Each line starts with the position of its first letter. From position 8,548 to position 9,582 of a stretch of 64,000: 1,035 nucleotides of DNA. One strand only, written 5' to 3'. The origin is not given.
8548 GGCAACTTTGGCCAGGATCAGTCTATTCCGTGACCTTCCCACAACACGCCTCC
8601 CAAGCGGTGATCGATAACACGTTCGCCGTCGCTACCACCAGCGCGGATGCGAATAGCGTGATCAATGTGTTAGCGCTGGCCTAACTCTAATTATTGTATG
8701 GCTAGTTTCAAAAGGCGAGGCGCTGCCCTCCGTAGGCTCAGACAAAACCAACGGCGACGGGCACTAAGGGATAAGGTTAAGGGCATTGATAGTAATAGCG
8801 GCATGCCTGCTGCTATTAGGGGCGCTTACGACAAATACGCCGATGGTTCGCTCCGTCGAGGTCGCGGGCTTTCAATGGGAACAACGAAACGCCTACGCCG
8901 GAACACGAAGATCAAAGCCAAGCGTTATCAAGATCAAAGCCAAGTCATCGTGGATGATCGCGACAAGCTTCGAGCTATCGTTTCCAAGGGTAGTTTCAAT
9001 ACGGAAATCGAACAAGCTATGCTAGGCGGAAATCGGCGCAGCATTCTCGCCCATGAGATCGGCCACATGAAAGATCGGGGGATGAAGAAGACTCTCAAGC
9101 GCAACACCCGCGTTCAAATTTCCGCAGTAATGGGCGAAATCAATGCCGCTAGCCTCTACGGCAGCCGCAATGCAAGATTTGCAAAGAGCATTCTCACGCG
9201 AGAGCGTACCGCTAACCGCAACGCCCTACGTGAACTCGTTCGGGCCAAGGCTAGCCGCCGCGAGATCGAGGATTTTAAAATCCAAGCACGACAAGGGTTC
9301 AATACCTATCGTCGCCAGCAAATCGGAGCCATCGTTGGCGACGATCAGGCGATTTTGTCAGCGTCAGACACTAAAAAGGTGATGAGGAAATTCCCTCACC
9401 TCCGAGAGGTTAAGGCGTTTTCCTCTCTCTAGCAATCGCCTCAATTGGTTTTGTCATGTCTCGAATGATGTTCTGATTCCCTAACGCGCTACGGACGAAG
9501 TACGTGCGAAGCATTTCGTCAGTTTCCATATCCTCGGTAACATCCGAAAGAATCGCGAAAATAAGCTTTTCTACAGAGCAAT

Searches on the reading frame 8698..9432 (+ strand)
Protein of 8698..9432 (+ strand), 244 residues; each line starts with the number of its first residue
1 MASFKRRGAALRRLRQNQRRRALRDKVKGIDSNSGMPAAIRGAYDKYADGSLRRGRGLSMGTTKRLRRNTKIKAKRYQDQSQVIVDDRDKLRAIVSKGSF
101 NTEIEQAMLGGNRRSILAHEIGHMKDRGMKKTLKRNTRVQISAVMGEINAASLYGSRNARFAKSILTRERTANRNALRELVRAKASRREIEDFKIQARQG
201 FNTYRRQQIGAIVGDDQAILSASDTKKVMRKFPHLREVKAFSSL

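Call 4: search_protein_families(library=pfam, proteins=[window:8698-9432:+], max_evalue=1)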
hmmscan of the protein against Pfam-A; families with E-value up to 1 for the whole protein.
window:8698-9432:+ (244 aa): 1 family
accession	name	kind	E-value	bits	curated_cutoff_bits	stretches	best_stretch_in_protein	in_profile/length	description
PF01435.24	Peptidase_M48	-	0.0041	17.4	20.3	1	112-181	64-131/186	Peptidase family M48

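Call 5: search_protein_families(library=phrogs, proteins=[window:8698-9432:+], max_evalue=1)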
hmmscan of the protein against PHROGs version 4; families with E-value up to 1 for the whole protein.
window:8698-9432:+ (244 aa): 1 family
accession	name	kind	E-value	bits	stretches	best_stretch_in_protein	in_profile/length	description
phrog_87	-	other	0.34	11.6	0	113-181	85-128/227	metallo-protease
